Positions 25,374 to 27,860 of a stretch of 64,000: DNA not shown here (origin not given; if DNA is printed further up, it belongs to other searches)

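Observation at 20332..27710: Orphan VirD4/TraG-type coupling ATPase closing a six-gene cluster of unrecognisable proteins, set between core genes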

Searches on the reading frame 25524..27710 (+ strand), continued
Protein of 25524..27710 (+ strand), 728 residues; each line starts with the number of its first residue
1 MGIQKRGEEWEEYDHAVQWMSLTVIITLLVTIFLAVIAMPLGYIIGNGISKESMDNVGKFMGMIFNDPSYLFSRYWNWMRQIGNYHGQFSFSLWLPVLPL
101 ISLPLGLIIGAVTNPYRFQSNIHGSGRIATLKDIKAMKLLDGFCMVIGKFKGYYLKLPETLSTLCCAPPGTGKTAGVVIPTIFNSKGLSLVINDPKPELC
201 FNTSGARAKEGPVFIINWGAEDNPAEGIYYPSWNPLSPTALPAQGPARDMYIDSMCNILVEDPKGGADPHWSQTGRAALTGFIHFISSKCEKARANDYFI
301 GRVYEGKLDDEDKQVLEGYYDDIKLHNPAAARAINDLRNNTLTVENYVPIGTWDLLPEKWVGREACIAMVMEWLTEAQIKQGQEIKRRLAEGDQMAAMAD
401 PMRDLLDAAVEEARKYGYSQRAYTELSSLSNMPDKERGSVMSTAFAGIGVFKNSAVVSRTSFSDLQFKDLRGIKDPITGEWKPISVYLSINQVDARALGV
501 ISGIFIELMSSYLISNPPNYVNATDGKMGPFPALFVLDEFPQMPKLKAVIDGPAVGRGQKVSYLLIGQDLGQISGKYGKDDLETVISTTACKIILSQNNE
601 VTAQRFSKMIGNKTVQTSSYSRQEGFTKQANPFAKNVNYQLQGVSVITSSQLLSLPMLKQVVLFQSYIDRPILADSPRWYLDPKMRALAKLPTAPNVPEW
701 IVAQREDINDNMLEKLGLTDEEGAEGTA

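Call 23: find_related_loci(query=A1, collection=genome_contigs, flank=10000)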
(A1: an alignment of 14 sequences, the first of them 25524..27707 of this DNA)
Query A1 (728 aa) in genome_contigs; peptide patterns used: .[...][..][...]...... (x = any residue, [..] = any of these).
487 stretches matched a pattern; 484 encode a relative of the query (tblastn E <= 1e-3); the best 80 are kept; 80 distinct loci.
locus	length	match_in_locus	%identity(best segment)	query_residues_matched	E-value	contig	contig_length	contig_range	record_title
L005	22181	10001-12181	94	1-727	0e+0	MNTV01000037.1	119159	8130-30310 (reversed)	MAG: Azospirillum sp. 51_20 Ley3_66761_scaffold_863, whole genome shotgun sequence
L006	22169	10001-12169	95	1-723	0e+0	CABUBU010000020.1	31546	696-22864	MAG TPA_asm: uncultured Azospirillum sp. isolate MGYG-HGUT-03859 genome assembly, contig: GUT_GENOME246211_20, whole gen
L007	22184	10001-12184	94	1-728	0e+0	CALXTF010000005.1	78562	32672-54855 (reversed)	MAG: uncultured Alphaproteobacteria bacterium isolate BRZ_RE__bin26 genome assembly, contig: BRZ_RE__NODE_162_length_785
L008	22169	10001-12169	93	1-723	0e+0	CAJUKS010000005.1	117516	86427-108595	MAG TPA_asm: uncultured Alphaproteobacteria bacterium isolate MGBC160833 genome assembly, contig: MGBC160833.5, whole ge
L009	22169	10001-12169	93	1-723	0e+0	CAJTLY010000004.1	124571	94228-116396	MAG TPA_asm: uncultured Alphaproteobacteria bacterium isolate MGBC103387 genome assembly, contig: MGBC103387.4, whole ge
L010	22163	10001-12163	93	1-721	0e+0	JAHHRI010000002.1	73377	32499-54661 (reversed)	MAG: Alphaproteobacteria bacterium isolate MAG026 MAG026_2, whole genome shotgun sequence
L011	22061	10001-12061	94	35-721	0e+0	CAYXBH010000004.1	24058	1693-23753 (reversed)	MAG TPA_asm: uncultured Azospirillum sp. isolate SRP141132_co3_342 genome assembly, contig: NODE_1535_length_24058_cov_7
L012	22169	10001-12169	88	1-722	0e+0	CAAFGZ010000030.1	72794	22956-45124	MAG TPA_asm: Alphaproteobacteria bacterium, isolate HGM16772, WGS project CAAFGZ010000000 data, contig: SRS146812_107_k9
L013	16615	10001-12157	87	6-724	0e+0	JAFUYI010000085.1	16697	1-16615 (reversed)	MAG: Alphaproteobacteria bacterium isolate RGIG4937 Roe_deer_Rumen-3__c333020, whole genome shotgun sequence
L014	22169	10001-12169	86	1-722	0e+0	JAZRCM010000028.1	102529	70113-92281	MAG: Alphaproteobacteria bacterium isolate T1900045514_YK20190208.MAGScoT_cleanbin_000005 SGB_7587_k141_1340376, whole g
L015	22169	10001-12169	86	1-722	0e+0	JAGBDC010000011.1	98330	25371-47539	MAG: Alphaproteobacteria bacterium isolate RGIG9009 Water_deer_Rectum-3__c184330, whole genome shotgun sequence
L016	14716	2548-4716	86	1-722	0e+0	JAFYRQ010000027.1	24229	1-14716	MAG: Alphaproteobacteria bacterium isolate RGIG7359 Water_buffalos_Cecum-5__c501667, whole genome shotgun sequence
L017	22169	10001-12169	86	1-722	0e+0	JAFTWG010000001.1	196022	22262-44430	MAG: Alphaproteobacteria bacterium isolate RGIG4207 Roe_deer_Colon-3__c1445, whole genome shotgun sequence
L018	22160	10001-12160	86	3-721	0e+0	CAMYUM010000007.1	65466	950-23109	MAG TPA_asm: uncultured Azospirillum sp. isolate SRR10912534_bin.4_metaWRAP_v1.3_MAG genome assembly, contig: ERZ1421001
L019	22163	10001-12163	85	3-722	0e+0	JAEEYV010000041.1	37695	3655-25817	MAG: Alphaproteobacteria bacterium isolate Tb.RUG.69 k141_7921999_flag=1_multi=10.3423_len=37695, whole genome shotgun s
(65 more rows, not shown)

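Call 27: search_dna_similar(query=window:25524-27707:+, collection=plasmids, mode=protein, max_rows=25)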
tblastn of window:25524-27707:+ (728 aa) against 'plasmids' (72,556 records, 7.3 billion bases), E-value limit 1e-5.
Records with a match: 4296; places in all: 4387; records where one place covers at least 80% of the query: 2.
Best place of each record, by identity: <60% 4296.
By first word of the organism name: Escherichia 1212; Klebsiella 525; Pseudomonas 172; Enterobacter 168; Salmonella 167; Citrobacter 114; Bacillus 106; Xanthomonas 101; Lactiplantibacillus 95; uncultured 93; and 241 more.
By predicted mobility (MOB-suite, as given by PLSDB): conjugative 3525; non-mobilizable 501; mobilizable 270.
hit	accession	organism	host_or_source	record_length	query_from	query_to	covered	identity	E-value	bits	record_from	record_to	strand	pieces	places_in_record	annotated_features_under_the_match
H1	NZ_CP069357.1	Microvirga sp. VF16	Vachellia farnesiana,Cell culture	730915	18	710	95%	32.9%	8e-81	378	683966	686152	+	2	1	type IV secretory system conjugative DNA transfer family protein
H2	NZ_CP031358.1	Erythrobacter aureus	marine sediment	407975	115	726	84%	34.8%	2e-108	370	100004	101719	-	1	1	type IV secretory system conjugative DNA transfer family protein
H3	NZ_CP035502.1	Sphingosinicella sp. BN140058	Cell culture,soil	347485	115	685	78%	36.7%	1e-107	367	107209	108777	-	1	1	type IV secretory system conjugative DNA transfer family protein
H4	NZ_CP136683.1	Thalassospira lucentensis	Macrocystis pyrifera gametophyte,Whole ...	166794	17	699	72%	32.5%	2e-37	248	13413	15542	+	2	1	type IV secretory system conjugative DNA transfer family protein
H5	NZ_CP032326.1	Azospirillum argentinense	soil sample,Agricultural field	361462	115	685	78%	28.5%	1e-54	211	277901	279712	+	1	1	type IV secretory system conjugative DNA transfer family protein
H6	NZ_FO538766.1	Magnetospira sp. QH-2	-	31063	118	698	75%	28.1%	2e-20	199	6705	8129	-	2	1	type IV secretory system conjugative DNA transfer family protein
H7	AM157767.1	uncultured bacterium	-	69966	114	692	73%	26.2%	5e-10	130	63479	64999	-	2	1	traG: TraG coupling protein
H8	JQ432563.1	uncultured bacterium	-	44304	114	692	73%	26.2%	6e-10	130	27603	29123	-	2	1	traG: TraG coupling protein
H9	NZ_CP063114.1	Haemophilus parainfluenzae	Homo sapiens,bronchoalveolar lavage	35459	65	718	71%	26.4%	6e-8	126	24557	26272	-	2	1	type IV secretory system conjugative DNA transfer family protein | traF: conjugative transfer signal peptidase TraF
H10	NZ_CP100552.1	Pseudomonas sp. KHPS1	cell culture,wastewater treatment plant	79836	114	699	71%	26.6%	1e-9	134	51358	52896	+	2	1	type IV secretory system conjugative DNA transfer family protein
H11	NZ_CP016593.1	Ketogulonicigenium vulgare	cell culture,China: Zibo, Shandong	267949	123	686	72%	26.1%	2e-11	144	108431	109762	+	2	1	conjugal transfer protein TraG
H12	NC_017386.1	Ketogulonicigenium vulgare WSH-001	-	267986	123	686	72%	26.1%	2e-11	144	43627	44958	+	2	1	conjugal transfer protein TraG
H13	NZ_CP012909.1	Ketogulonicigenium vulgare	cell culture,Tianjin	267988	123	686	72%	26.1%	2e-11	144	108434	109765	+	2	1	conjugal transfer protein TraG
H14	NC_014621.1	Ketogulonicigenium vulgare Y25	-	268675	123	686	72%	26.1%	2e-11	144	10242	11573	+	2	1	conjugal transfer protein TraG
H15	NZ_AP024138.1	Aeromonas caviae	-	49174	111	706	70%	26.7%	9e-11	141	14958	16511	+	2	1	type IV secretory system conjugative DNA transfer family protein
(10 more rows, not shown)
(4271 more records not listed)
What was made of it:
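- Closest known: VirB/VirD4 operons of alphaproteobacterial megaplasmids. Same: These carry the closest annotated T4CP sequences (33-37% identity over 84-95% of the protein; call 27).
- Most plasmid hits to this T4CP are in conjugative plasmids (3525 of 4296; call 27).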

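Call 28: get_annotated_region(hit=H1, flank=12000)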
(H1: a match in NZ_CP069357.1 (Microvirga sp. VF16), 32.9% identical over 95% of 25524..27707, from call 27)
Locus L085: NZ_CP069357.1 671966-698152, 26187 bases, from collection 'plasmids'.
description: Microvirga sp. VF16 plasmid pMVF16-3, complete sequence
organism: Microvirga sp. VF16 (NCBI taxid 2807101)
taxonomy: Bacteria; Pseudomonadota; Alphaproteobacteria; Hyphomicrobiales; Methylobacteriaceae; Microvirga; Microvirga sp. VF16
host: -; source: Vachellia farnesiana,Cell culture; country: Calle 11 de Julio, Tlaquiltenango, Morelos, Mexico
typing (MOB-suite, as given by PLSDB): non-mobilizable
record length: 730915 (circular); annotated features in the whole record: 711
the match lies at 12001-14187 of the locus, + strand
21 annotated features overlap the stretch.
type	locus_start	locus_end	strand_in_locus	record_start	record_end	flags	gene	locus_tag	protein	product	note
CDS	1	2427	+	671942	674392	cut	-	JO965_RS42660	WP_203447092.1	hypothetical protein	-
CDS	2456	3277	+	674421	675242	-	-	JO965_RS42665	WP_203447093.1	hypothetical protein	-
CDS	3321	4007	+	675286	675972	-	-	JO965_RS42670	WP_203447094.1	hypothetical protein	-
CDS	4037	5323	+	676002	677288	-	-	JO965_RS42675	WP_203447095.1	hypothetical protein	-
CDS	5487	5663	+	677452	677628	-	-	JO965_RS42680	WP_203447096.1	hypothetical protein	-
CDS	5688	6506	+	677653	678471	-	-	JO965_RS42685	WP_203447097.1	VirB8/TrbF family protein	-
CDS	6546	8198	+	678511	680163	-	-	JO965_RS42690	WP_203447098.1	TrbG/VirB9 family P-type conjugative transfer protein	-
CDS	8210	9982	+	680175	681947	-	-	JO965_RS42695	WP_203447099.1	TrbI/VirB10 family protein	-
CDS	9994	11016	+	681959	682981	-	-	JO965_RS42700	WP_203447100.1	ATPase, T2SS/T4P/T4SS family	-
CDS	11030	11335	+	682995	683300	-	-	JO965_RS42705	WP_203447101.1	hypothetical protein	-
CDS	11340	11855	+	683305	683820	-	-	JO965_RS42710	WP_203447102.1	hypothetical protein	-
CDS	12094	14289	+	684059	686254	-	-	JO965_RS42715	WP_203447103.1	type IV secretory system conjugative DNA transfer family protein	-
CDS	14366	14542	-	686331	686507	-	-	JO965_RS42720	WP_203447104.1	hypothetical protein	-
CDS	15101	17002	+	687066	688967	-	-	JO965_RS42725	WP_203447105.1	ATP-dependent helicase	-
CDS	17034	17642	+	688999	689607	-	-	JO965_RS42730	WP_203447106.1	VUT family protein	GO:1990397 - queuosine salvage [Evidence IEA]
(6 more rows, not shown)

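Call 29: get_annotated_region(hit=H2, flank=12000)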
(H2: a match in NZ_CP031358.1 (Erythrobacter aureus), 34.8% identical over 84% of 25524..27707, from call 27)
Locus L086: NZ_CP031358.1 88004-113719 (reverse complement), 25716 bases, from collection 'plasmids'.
description: Erythrobacter aureus strain YH-07 plasmid unnamed, complete sequence
organism: Erythrobacter aureus (NCBI taxid 2182384)
taxonomy: Bacteria; Pseudomonadota; Alphaproteobacteria; Sphingomonadales; Erythrobacteraceae; Erythrobacter; Erythrobacter aureus
host: -; source: marine sediment; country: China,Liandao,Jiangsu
typing (MOB-suite, as given by PLSDB): non-mobilizable
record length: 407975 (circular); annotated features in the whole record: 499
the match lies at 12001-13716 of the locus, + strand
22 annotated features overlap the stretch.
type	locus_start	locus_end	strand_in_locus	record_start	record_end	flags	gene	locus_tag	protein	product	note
CDS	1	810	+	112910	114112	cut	-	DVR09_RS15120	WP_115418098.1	DnaB-like helicase C-terminal domain-containing protein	GO:0006260 - DNA replication [Evidence IEA]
CDS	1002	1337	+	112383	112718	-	-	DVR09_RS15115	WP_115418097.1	TrbC/VirB2 family protein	-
CDS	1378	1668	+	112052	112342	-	-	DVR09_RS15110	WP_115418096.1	hypothetical protein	-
CDS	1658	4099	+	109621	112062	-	-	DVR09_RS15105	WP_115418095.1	VirB4 family type IV secretion system protein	-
CDS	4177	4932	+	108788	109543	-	-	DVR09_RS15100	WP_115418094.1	type IV secretion system protein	-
CDS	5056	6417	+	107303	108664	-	-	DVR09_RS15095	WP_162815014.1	hypothetical protein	-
CDS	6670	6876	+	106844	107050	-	-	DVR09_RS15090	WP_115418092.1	hypothetical protein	-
CDS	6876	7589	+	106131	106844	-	-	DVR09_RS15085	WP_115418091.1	VirB8/TrbF family protein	-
CDS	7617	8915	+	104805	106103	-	-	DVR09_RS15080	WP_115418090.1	TrbG/VirB9 family P-type conjugative transfer protein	-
CDS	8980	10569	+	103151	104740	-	-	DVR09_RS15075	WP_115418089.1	TrbI/VirB10 family protein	-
CDS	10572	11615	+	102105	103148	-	-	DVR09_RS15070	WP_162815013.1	ATPase, T2SS/T4P/T4SS family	-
CDS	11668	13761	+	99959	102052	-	-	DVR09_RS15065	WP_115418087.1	type IV secretory system conjugative DNA transfer family protein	-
CDS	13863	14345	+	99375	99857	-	-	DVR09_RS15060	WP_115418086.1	hypothetical protein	-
CDS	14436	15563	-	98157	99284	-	-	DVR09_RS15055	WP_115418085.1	hypothetical protein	-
CDS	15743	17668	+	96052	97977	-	topB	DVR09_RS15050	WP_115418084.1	DNA topoisomerase III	GO:0006265 - DNA topological change [Evidence IEA]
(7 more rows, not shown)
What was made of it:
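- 25524..27710 (+): VirD4/TraG-type type IV coupling protein (T4CP), 728 aa. Two N-terminal TM helices, P-loop PGTGKT (nt 26025-26045), Walker B LFVLDEF (nt 27123-27143), and a family-specific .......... segment in the all-alpha region. The nearest plasmid relatives (33-37% identity) are the last gene of VirB2-B11 operons (calls 27-29).
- The closest annotated T4CPs (Microvirga and Erythrobacter plasmids, 33-37% identity) are the terminal gene of VirB2-VirB11 operons (calls 27-29).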

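Call 52: find_related_loci(query=A6, collection=metagenome_contigs, flank=10000)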
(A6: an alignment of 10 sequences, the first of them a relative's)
Query A6 (748 aa) in metagenome_contigs; peptide patterns used: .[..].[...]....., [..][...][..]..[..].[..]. (x = any residue, [..] = any of these).
600 stretches matched a pattern (row limit reached: there are more); 305 encode a relative of the query (tblastn E <= 1e-3); the best 80 are kept; 80 distinct loci.
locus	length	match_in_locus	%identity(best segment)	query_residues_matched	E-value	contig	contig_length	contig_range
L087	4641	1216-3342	86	1-710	0e+0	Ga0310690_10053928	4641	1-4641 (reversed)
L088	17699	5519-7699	62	1-731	0e+0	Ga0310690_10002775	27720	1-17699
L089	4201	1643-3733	61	3-704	0e+0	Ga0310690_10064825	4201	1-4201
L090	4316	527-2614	59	3-704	0e+0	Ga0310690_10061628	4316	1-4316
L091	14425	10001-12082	60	2-704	0e+0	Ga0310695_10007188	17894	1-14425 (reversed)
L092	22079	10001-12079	58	6-704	0e+0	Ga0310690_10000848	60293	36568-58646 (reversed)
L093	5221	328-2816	58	15-704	0e+0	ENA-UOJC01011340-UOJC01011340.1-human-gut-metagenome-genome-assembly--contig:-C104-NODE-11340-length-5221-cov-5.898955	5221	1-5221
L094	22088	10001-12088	58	3-704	0e+0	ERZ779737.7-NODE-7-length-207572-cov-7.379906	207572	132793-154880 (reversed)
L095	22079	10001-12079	57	6-704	0e+0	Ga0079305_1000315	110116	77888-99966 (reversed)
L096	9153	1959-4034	57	7-704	0e+0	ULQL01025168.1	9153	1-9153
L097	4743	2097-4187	56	3-704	0e+0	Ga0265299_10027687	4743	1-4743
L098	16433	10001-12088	56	7-707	0e+0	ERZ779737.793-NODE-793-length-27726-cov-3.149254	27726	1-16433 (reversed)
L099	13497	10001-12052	55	19-704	0e+0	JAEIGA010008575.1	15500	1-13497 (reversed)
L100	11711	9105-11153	55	19-704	0e+0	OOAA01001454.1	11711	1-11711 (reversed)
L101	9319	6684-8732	55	19-704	0e+0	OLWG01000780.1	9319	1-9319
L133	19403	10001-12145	47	3-721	0e+0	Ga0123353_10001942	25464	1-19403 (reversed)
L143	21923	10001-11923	47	44-706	0e+0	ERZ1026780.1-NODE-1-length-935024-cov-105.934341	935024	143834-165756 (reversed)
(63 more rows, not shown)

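Call 58: search_protein_families(library=pfam, proteins=[L133:2729-3523:+, L133:3566-5050:+, L133:5064-5792:+, L133:5806-8079:+, L133:8327-9574:+, L133:9579-9968:+, L133:12175-13134:+, L133:13134-13559:+, L133:14148-14801:+, L133:14821-16275:+], max_evalue=0.01)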
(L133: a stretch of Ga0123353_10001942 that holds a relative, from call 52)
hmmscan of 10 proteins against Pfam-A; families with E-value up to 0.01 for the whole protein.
L133:2729-3523:+ (264 aa): 0 families

L133:3566-5050:+ (494 aa): 1 family
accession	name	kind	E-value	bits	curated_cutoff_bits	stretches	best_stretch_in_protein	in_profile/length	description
PF02120.21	Flg_hook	-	7.2e-20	71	29.8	1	368-448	6-84/85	Flagellar hook-length control protein FliK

L133:5064-5792:+ (242 aa): 2 families
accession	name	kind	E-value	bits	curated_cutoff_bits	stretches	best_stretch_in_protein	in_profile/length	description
PF03963.19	FlgD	-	8.7e-21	74.4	27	1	12-71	15-74/75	Flagellar hook capping protein - N-terminal region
PF13860.13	FlgD_ig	-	2e-14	53.7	27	1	107-171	12-77/79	FlgD Ig-like domain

L133:5806-8079:+ (757 aa): 4 families
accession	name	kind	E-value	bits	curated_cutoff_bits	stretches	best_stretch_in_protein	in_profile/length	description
PF07559.19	FlgE_D2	-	2.6e-12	47.9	22.7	1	204-319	4-108/142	Flagellar basal body protein FlaE D2 domain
PF06429.18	Flg_bbr_C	-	2e-11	43.6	23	1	711-754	2-45/46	Flagellar basal body rod FlgEFG protein C-terminal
PF22692.1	LlgE_F_G_D1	-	8.3e-09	35.9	27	1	85-144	1-44/64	Flagellar hook protein FlgE/F/G D1 domain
PF00460.25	Flg_bb_rod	-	1.2e-08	35.2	20.7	1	10-37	4-31/31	Flagella basal body rod protein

L133:8327-9574:+ (415 aa): 0 families

L133:9579-9968:+ (129 aa): 0 families

L133:12175-13134:+ (319 aa): 0 families

L133:13134-13559:+ (141 aa): 0 families

L133:14148-14801:+ (217 aa): 2 families
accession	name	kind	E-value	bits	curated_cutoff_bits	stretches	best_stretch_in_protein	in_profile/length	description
PF04335.19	VirB8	-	5.1e-19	69.4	23.2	1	10-210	12-208/213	VirB8 protein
PF25331.1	C2_Mug190_3rd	-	0.0032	18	27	0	133-191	29-81/150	Third C2 domain of meiotically up-regulated Mug190 protein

L133:14821-16275:+ (484 aa): 1 family
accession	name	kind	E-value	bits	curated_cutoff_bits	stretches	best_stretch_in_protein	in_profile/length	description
PF03524.21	CagX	-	7.2e-16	59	34.2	1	86-326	5-196/198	Conjugal transfer protein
